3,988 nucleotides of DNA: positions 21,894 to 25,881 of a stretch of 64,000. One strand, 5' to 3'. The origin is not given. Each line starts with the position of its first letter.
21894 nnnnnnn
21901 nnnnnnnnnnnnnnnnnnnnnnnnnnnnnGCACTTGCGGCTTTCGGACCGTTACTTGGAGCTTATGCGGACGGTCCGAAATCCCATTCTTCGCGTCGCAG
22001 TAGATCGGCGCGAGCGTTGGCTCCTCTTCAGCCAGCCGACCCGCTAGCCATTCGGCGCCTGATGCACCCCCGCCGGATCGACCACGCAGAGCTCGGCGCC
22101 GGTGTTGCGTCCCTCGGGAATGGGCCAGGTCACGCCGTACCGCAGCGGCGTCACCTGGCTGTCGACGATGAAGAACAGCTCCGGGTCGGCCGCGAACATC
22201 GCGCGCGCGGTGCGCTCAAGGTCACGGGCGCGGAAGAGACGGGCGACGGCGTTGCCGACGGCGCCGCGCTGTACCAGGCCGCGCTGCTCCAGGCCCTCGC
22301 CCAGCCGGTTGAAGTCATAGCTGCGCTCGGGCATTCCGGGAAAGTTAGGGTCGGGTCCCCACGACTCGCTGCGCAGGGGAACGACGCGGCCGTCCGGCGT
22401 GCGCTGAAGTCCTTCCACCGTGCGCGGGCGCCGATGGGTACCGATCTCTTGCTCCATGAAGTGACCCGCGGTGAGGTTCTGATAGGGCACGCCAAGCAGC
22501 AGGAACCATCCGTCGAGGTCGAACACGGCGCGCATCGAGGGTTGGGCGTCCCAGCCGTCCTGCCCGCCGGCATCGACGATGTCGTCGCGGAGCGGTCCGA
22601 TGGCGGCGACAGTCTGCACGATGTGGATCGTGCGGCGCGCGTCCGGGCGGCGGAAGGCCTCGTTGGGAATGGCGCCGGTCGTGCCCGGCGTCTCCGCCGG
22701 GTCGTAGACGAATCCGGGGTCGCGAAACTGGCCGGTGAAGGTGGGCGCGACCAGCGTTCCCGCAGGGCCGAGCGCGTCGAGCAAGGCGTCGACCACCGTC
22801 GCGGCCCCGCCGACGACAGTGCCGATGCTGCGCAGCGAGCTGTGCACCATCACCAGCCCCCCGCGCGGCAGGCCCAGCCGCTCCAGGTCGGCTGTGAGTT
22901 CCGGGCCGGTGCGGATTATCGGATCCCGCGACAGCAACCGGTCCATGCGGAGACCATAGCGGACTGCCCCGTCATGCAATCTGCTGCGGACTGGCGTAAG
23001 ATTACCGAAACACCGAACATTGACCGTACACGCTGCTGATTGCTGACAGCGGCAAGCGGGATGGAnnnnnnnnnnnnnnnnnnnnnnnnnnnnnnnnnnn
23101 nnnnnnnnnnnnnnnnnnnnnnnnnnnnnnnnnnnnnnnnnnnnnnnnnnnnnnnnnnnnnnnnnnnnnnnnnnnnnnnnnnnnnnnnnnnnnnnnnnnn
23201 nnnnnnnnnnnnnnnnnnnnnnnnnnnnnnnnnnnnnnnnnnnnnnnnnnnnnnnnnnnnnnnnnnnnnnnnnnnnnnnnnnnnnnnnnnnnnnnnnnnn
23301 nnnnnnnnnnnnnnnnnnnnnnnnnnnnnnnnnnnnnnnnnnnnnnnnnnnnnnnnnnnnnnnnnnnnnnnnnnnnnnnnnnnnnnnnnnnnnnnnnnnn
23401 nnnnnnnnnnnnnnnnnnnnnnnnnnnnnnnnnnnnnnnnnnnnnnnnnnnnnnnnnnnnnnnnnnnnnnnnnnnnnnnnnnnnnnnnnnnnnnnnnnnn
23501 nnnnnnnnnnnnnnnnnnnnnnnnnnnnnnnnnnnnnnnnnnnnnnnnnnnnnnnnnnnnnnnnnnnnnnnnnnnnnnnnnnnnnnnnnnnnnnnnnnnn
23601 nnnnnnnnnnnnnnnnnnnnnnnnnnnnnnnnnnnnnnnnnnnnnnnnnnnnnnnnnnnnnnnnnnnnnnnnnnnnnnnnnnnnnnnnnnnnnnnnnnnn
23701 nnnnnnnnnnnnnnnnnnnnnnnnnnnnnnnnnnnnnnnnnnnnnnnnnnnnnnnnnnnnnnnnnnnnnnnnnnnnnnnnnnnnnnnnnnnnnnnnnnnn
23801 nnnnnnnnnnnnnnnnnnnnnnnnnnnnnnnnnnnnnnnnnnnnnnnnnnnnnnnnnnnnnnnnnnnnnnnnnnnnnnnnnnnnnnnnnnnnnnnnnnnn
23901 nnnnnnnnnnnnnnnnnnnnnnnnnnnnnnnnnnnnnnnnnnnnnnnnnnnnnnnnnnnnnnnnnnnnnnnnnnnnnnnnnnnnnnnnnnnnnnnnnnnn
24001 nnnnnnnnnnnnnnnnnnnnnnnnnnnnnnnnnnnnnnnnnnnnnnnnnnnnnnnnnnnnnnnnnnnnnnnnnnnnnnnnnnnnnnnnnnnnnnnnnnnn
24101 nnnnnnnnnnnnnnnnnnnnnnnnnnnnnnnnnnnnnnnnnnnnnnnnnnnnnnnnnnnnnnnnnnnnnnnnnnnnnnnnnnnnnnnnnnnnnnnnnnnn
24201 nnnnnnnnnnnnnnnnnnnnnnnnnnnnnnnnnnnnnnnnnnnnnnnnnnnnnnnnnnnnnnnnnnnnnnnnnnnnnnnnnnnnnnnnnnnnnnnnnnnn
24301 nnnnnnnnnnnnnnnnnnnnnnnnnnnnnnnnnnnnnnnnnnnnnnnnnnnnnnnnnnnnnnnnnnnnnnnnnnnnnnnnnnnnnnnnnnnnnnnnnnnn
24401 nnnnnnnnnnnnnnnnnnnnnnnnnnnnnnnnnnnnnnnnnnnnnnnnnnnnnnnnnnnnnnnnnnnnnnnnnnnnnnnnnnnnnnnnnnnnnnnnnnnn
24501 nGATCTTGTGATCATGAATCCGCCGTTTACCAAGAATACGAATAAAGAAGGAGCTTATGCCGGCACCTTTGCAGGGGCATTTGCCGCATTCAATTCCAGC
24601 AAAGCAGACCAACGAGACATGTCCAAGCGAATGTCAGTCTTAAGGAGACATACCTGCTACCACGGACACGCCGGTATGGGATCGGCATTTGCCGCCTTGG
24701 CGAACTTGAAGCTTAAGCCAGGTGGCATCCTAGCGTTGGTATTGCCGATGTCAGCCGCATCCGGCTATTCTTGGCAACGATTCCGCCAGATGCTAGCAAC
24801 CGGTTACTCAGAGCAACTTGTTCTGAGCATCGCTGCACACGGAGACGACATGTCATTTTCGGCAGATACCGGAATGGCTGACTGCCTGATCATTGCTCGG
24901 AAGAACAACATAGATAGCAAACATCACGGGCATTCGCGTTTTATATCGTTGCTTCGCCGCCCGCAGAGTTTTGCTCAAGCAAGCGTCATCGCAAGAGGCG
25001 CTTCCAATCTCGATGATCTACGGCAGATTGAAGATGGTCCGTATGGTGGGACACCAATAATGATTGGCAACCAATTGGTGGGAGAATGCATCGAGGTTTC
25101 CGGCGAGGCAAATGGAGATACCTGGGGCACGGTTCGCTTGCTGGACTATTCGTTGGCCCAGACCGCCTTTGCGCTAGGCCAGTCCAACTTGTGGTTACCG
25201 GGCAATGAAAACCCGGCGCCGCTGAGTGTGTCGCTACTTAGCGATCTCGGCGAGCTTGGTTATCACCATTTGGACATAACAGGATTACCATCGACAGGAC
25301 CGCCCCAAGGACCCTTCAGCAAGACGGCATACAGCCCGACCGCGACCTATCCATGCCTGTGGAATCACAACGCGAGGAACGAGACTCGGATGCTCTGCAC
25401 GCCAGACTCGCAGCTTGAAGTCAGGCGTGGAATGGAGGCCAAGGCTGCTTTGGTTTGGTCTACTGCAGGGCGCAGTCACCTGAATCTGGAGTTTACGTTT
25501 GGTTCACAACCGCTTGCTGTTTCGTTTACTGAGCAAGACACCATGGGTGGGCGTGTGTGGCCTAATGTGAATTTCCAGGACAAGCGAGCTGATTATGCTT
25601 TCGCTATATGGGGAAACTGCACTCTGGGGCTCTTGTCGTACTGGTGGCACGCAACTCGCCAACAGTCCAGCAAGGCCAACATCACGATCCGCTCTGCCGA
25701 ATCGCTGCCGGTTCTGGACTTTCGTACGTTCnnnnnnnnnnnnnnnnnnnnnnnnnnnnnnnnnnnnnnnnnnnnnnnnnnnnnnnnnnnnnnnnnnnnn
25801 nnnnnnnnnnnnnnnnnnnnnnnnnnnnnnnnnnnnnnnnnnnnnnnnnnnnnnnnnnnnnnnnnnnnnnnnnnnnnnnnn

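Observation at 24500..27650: Compositionally foreign block (GC about 50% versus 68-70%) beginning inside the methyltransferase ORF and ending abruptly at a convergent gene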

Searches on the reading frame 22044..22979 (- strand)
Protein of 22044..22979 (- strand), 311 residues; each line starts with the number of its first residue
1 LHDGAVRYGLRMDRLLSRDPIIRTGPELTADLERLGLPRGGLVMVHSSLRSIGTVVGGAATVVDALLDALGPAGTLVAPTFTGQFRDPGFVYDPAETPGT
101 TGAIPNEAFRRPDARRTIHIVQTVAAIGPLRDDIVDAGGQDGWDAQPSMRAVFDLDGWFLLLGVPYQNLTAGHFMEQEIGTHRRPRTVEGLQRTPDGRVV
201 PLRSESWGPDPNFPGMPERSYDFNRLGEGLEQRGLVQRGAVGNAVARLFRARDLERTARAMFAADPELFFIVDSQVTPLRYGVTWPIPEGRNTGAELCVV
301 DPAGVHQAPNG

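Call 6: search_protein_families(library=pfam, proteins=[window:22044-22979:-], max_evalue=0.01)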
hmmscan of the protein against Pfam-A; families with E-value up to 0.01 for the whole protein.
window:22044-22979:- (311 aa): 1 family
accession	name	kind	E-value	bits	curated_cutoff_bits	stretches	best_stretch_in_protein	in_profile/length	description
PF02522.19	Antibiotic_NAT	-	1.7e-40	139.5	25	1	44-262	1-231/232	Aminoglycoside 3-N-acetyltransferase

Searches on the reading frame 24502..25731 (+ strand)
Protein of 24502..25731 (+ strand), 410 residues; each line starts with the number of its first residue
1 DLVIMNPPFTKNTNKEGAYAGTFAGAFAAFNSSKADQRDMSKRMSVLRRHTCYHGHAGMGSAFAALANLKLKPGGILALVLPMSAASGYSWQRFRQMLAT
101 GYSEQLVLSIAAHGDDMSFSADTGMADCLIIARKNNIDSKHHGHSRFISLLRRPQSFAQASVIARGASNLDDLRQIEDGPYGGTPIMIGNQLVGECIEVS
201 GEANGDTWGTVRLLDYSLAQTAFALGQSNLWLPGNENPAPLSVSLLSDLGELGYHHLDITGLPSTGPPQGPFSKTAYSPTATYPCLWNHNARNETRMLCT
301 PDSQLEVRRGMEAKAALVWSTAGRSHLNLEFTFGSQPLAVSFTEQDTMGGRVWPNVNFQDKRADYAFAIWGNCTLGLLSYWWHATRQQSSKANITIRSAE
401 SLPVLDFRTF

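Call 29: find_homologous_proteins(query=window:24502-25731:+)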
Query seq(410 aa) (410 aa): 1235 proteins with E <= 0.001 among 8000 candidates; the best 120 are listed.
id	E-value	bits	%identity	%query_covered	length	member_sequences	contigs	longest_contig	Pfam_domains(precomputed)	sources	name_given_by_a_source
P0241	1.1e-176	606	65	100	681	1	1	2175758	PF07669.18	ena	-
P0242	3.4e-176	604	64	100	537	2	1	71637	-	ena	-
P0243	1.7e-170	585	64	100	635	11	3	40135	PF07669.18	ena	-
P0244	6.7e-169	580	62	100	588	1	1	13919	PF07669.18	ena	-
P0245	6.7e-168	577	64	100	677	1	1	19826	PF07669.18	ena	-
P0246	1.2e-166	573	63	100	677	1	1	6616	PF07669.18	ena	-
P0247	3.8e-166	571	60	100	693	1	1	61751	PF07669.18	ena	-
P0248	8.1e-166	570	61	100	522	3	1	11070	-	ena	-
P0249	1.1e-165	570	61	99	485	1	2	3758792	-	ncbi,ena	-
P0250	3.3e-165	568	63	100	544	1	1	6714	-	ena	-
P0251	4.7e-165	567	60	100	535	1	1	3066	PF07669.18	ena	-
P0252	1.7e-164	566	62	100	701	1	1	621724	-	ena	-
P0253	4.9e-164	564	61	100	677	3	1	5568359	-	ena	-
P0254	1.5e-163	563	60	100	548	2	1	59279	PF07669.18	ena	-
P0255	5.8e-163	561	60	100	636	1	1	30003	PF07669.18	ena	-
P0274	2.3e-157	542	59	99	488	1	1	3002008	-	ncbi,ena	-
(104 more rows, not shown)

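Call 92: find_encoding_contigs(protein=P0249, flank=6000, max_places=2)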
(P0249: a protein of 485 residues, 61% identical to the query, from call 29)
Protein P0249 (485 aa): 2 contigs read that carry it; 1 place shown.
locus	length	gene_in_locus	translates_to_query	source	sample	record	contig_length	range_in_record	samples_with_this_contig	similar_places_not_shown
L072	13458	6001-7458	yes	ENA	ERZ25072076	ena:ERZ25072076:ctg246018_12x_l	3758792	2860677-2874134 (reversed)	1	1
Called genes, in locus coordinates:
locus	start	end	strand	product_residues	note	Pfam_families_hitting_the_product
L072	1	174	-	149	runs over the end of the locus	PF00334:NDK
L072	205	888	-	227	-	PF00814:TsaD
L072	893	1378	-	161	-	PF02367:TsaE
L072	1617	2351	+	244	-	PF00149:Metallophos, PF12850:Metallophos_2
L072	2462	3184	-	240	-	-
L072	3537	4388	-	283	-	-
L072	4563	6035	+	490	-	-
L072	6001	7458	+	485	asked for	-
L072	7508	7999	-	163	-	PF01850:PIN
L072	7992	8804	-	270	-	-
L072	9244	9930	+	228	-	PF02230:Abhydrolase_2, PF00561:Abhydrolase_1 (faint), PF12146:Hydrolase_4 (faint)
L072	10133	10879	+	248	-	PF03328:HpcH_HpaI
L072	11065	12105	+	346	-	PF08240:ADH_N, PF16912:Glu_dehyd_C, PF00107:ADH_zinc_N, PF13602:ADH_zinc_N_2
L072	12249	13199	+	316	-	PF00248:Aldo_ket_red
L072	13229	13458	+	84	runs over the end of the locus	-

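Call 93: find_encoding_contigs(protein=P0274, flank=6000, max_places=2)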
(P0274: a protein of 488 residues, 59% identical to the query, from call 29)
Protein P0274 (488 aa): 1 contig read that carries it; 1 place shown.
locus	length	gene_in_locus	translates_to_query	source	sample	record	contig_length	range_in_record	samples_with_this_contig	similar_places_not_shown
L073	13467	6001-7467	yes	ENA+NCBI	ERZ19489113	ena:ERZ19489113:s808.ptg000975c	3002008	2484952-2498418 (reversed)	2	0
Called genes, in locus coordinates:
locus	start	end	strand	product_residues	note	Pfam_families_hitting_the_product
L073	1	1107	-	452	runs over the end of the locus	PF13905:Thioredoxin_8 (weak), PF25021:TEN_NHL (faint), PF08450:SGL (faint), PF01436:NHL (weak)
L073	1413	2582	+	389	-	PF00933:Glyco_hydro_3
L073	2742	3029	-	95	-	PF13443:HTH_26 (weak), PF01381:HTH_3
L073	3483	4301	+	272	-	PF01149:Fapy_DNA_glyco, PF06831:H2TH, PF06827:zf-FPG_IleRS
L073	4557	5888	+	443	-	-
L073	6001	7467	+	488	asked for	-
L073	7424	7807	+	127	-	-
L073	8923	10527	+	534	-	PF00890:FAD_binding_2, PF02910:Succ_DH_flav_C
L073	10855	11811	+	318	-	PF13085:Fer2_3, PF13746:Fer4_18 (faint), PF12838:Fer4_7, PF13183:Fer4_8, PF13187:Fer4_9, PF13237:Fer4_10 (weak), PF13534:Fer4_17 (weak)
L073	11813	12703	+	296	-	PF02754:CCG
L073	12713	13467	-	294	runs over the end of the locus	PF02645:DegV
